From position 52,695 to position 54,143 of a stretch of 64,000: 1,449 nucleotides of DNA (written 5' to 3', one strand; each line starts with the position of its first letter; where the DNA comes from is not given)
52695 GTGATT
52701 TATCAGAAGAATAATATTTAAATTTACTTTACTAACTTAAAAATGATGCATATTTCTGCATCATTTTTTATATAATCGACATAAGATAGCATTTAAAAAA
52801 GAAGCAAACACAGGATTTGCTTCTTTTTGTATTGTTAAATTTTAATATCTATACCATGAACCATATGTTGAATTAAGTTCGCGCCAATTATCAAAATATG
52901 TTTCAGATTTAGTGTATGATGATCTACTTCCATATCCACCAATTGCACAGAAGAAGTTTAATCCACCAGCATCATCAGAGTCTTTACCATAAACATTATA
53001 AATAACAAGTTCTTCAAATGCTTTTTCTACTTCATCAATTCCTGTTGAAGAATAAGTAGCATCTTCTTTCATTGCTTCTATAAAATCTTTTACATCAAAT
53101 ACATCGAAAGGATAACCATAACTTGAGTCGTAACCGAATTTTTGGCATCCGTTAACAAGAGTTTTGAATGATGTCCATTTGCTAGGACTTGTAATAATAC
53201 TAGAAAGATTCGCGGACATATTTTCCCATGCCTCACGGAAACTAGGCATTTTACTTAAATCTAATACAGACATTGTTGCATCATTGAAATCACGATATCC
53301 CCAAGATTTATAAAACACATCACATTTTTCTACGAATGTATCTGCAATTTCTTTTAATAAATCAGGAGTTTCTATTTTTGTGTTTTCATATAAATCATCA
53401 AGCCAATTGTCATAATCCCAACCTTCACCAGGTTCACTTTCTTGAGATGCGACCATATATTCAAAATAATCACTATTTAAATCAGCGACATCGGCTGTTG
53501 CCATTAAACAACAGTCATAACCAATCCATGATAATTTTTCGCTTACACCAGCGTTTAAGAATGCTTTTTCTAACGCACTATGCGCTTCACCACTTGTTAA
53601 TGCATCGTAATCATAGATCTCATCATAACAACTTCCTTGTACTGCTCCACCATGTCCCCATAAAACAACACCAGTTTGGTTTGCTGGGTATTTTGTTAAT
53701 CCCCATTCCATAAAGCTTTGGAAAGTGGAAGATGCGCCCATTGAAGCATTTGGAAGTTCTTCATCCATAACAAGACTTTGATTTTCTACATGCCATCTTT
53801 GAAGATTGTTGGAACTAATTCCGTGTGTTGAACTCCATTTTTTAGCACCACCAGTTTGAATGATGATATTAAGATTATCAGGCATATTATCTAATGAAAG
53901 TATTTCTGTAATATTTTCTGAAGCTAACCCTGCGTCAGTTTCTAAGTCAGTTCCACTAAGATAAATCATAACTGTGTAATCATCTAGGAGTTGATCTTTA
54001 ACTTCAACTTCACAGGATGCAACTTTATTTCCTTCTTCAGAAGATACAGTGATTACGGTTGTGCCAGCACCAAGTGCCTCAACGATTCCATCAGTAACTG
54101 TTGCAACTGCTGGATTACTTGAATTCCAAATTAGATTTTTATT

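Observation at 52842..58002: Tandem paralogous lipoproteins that combine Big_2 domains with clostripain-like (C11) cysteine peptidase domains, inserted next to rplM-rpsI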

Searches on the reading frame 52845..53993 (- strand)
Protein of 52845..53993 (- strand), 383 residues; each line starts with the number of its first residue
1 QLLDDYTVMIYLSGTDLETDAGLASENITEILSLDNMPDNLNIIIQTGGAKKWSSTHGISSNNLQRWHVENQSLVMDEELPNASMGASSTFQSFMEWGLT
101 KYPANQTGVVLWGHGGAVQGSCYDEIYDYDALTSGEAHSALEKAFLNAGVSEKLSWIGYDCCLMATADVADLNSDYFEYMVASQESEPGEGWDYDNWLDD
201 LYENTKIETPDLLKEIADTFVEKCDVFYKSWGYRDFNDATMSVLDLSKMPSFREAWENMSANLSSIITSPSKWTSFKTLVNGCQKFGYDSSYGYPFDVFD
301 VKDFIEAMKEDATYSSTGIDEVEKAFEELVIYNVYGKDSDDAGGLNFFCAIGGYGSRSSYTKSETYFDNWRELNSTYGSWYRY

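Call 23: search_solved_structures(query=window:52845-53993:-, max_evalue=10, show_alignments=4)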
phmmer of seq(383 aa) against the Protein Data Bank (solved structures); distinct sequences matched with E-value up to 10: 3.
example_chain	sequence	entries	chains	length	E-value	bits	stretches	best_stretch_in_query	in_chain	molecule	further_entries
6mzo_A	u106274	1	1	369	1.1e-05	28.1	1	7-204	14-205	Inactive Zymogen C11 Protease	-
4yec_B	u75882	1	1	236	0.17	14.4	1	153-220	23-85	Clostripain family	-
3uws_B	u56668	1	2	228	0.17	14.4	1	153-220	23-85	hypothetical protein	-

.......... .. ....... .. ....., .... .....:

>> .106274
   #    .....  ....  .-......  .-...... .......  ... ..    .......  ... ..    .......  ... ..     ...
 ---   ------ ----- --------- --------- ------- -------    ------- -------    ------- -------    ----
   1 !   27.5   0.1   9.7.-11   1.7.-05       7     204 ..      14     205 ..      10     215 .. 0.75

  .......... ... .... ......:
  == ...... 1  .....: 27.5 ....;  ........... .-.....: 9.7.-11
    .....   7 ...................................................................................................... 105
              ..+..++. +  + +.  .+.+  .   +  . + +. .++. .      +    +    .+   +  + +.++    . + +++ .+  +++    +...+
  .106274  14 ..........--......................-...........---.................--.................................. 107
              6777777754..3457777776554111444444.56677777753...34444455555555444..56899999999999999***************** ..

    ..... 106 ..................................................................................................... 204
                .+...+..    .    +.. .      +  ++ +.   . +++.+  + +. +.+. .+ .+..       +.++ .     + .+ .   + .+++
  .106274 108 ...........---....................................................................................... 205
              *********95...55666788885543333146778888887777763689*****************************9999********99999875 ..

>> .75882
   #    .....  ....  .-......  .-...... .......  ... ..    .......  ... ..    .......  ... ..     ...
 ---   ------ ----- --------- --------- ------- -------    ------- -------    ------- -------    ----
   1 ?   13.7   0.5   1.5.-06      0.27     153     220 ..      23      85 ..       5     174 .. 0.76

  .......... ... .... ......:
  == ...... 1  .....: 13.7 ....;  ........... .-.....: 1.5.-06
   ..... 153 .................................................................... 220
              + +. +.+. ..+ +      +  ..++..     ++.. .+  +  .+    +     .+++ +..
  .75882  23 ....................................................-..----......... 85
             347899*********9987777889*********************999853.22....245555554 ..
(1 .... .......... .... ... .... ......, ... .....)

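Call 41: search_solved_structures(query=A3, max_evalue=1, show_alignments=5)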
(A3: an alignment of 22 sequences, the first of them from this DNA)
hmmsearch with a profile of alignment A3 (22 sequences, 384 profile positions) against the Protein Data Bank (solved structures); distinct sequences matched with E-value up to 1: 11.
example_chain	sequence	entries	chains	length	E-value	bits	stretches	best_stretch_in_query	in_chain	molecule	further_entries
9cip_A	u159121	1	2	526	3.8e-24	88.8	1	55-373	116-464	Clostripain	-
6mzo_A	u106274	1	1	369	3.6e-10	42.8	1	72-229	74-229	Inactive Zymogen C11 Protease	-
6n9j_A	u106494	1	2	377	1.5e-08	37.4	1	6-363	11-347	Clostripain-related protein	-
5dyn_B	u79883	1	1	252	5.1e-07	32.4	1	148-367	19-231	Putative peptidase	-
3uws_B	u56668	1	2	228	2.8e-05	26.7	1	152-356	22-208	hypothetical protein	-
4yec_B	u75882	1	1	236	3e-05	26.6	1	152-357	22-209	Clostripain family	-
4yec_A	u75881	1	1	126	0.00075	22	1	7-117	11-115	Clostripain family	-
3uws_A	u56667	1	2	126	0.00075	22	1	7-117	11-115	hypothetical protein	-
5dyn_A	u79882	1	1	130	0.034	16.6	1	77-116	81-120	Putative peptidase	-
6r84_A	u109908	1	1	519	0.53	12.6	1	209-286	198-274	ABC transporter ATP-binding protein ARB1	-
5l20_B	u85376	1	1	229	0.75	12.1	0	152-224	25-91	Clostripain-related protein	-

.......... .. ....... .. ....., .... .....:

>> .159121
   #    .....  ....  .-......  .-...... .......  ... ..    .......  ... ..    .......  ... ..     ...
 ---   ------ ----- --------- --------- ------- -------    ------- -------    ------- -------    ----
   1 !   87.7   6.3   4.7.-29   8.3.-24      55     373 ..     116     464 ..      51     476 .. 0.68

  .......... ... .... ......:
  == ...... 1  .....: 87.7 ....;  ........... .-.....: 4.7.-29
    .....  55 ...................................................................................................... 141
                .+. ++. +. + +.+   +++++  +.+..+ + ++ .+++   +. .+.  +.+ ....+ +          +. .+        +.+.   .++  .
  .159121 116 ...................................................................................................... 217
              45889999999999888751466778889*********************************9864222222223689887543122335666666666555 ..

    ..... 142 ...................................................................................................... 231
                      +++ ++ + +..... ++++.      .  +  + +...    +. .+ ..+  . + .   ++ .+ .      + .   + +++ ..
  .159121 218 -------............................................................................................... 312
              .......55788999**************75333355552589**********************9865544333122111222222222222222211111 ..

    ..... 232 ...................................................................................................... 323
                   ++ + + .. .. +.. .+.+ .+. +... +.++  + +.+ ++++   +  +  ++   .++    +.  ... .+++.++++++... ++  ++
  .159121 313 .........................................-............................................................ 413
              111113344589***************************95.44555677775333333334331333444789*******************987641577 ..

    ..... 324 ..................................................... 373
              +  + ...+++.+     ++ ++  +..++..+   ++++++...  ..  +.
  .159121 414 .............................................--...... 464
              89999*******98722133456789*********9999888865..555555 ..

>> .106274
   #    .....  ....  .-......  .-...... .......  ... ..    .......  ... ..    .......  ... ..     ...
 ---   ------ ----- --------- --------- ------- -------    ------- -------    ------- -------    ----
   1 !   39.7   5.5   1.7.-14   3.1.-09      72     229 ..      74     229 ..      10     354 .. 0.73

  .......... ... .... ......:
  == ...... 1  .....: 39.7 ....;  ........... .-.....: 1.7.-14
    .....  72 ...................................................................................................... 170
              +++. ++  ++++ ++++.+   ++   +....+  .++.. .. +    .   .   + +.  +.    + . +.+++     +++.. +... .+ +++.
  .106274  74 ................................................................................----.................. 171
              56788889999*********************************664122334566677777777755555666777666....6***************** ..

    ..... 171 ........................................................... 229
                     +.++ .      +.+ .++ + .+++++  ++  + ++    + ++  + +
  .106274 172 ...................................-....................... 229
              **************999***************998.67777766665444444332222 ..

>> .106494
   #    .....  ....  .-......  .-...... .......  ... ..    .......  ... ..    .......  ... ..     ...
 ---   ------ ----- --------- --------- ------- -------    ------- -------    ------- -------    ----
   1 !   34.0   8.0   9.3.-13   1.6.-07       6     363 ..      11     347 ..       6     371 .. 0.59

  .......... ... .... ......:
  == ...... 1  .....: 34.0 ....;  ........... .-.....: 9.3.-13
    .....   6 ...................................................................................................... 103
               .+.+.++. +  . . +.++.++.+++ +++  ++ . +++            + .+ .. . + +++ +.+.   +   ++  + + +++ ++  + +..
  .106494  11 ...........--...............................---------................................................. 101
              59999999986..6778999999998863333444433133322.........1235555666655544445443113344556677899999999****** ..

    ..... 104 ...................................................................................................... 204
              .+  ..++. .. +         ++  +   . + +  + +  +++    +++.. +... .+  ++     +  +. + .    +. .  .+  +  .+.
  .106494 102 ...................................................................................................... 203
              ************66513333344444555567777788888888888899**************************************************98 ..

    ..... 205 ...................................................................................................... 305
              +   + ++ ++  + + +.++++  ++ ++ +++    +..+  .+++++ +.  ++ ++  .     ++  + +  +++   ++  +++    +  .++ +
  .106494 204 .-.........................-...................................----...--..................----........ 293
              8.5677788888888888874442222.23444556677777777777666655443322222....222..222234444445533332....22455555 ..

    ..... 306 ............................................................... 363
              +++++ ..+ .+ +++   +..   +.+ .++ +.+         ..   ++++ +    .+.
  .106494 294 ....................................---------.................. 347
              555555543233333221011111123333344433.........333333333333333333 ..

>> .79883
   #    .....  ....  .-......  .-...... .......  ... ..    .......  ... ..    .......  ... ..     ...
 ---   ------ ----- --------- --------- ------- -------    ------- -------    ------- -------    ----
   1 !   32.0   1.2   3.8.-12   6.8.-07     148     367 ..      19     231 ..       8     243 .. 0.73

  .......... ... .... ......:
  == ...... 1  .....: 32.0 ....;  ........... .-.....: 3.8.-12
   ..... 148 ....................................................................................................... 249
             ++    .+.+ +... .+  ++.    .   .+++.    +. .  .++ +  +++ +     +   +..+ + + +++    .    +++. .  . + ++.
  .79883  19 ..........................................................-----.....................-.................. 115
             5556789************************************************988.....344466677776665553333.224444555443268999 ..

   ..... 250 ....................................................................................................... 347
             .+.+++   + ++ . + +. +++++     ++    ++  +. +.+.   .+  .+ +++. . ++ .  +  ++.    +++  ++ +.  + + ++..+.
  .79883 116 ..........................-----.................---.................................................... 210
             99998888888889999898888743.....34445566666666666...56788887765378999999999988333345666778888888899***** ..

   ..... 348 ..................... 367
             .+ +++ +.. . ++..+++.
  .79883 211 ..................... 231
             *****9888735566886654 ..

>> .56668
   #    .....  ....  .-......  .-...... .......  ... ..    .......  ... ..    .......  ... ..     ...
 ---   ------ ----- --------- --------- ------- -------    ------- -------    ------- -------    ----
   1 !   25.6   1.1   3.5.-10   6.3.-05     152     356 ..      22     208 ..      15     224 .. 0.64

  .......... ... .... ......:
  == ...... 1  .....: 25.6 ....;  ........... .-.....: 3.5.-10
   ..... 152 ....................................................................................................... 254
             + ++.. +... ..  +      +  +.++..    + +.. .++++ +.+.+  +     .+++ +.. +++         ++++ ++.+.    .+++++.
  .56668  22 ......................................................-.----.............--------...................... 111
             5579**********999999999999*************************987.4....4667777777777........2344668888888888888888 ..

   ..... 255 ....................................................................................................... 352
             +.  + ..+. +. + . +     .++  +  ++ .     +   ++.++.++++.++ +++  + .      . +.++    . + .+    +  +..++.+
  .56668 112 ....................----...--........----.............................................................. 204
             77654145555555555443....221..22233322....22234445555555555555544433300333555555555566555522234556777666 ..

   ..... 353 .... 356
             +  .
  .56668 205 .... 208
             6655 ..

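Call 47: predict_structure(alignment_id=A3)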
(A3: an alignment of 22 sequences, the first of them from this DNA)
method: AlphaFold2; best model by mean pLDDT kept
length: 383 residues; sequences in the alignment: 22
mean_pLDDT: 91.1   pTM: 0.92
mean pLDDT of the five models: 91.1, 90.9, 90.7, 90.4, 87.8
residues with pLDDT >= 90: 270; 70-90: 94; 50-70: 18; < 50: 1
segments of 3 or more residues with pLDDT < 50: none
pLDDT, mean of each block of 10 residues (from residue 1): 89 69 81 95 95 86 95 96 94 98 97 79 87 94 97 94 88 98 75 91 96 96 90 87 98 99 97 96 87 84 98 97 98 91 93 80 95 93 59
secondary structure, 60 per line:
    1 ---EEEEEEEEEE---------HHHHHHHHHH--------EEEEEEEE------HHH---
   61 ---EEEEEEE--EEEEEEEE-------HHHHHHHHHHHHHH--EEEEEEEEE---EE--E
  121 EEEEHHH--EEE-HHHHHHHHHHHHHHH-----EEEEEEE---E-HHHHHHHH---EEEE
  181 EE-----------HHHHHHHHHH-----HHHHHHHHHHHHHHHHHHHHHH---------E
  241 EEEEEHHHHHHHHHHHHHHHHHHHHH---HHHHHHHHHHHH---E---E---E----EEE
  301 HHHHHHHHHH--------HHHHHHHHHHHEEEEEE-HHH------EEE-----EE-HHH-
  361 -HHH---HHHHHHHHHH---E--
elements in order: E4-13 H23-32 E41-48 E64-70 E73-80 H88-101 E104-112 E120-124 E130-132 H134-148 E154-160 H166-173 E177-182 H194-203 H209-230 E240-245 H246-266 H270-281 E298-300 H301-310 H319-329 E330-335 E346-348 H368-377

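Call 50: fold_search(model_id=the predicted structure, library=pdb)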
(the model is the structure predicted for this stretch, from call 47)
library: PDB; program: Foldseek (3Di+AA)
matches with E <= 10: 1039; with E <= 0.001: 10
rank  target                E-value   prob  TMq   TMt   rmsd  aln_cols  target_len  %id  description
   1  9cip_B                7.0e-19  1.00  0.71  0.60   4.4       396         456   21  MicroED structure of the C11 cysteine protease clostripain (released 2024-08-14)
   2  9cip_A                7.4e-19  1.00  0.68  0.58   5.1       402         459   20  MicroED structure of the C11 cysteine protease clostripain (released 2024-08-14)
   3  6mzo                  8.9e-19  1.00  0.64  0.70   5.1       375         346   19  X-ray Structure of an Inactive Zymogen C11 Protease from Parabacteroides distasonis (released 2019-04-17)
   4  6nag_B                2.3e-18  1.00  0.66  0.72   3.8       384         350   17  X-ray structure of a secreted C11 cysteine protease from Bacteroides thetaiotaomicron "iotapain (released 2019-12-11)
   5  6nag_A                4.7e-18  1.00  0.67  0.73   4.8       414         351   16  X-ray structure of a secreted C11 cysteine protease from Bacteroides thetaiotaomicron "iotapain (released 2019-12-11)
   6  6n9j_B                3.9e-16  1.00  0.66  0.70   5.3       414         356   14  X-ray structure of a secreted C11 cysteine protease from Bacteroides thetaiotaomicron in complex with an irreversible  (released 2019-12-11)
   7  6n9j_A                4.6e-16  1.00  0.67  0.72   4.6       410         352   14  X-ray structure of a secreted C11 cysteine protease from Bacteroides thetaiotaomicron in complex with an irreversible  (released 2019-12-11)
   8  5l20_B                1.7e-08  1.00  0.41  0.67   3.8       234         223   18  Crystal Structure of a Clostripain (BT_0727) from Bacteroides thetaiotaomicron ATCC 29148 in Complex with Peptide Inhi (released 2017-08-02)
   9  3uws_B                2.9e-08  1.00  0.39  0.63   4.4       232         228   17  Crystal structure of a clostripain (PARMER_00083) from Parabacteroides merdae ATCC 43184 at 1.70 A resolution (released 2012-06-13)
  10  5dyn_B                5.5e-08  1.00  0.42  0.63   5.7       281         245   17  B. fragilis cysteine protease (released 2016-03-30)
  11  4nok                  1.6e-03  0.69  0.26  0.25  14.1       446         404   10  Crystal structure of proenzyme asparaginyl endopeptidase (AEP)/Legumain at pH 7.5 (released 2014-02-19)
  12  5l20_A                3.4e-03  1.00  0.22  0.63   4.2       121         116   18  Crystal Structure of a Clostripain (BT_0727) from Bacteroides thetaiotaomicron ATCC 29148 in Complex with Peptide Inhi (released 2017-08-02)
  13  6fpz_A                4.6e-03  0.92  0.26  0.18   6.9       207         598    9  Inter-alpha-inhibitor heavy chain 1, D298A (released 2019-02-27)
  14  5dyn_A                5.5e-03  1.00  0.22  0.66   3.5       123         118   17  B. fragilis cysteine protease (released 2016-03-30)
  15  4awb_B                5.5e-03  0.92  0.30  0.40   8.3       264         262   11  Crystal structure of active legumain in complex with AAN-CMK (released 2013-06-26)
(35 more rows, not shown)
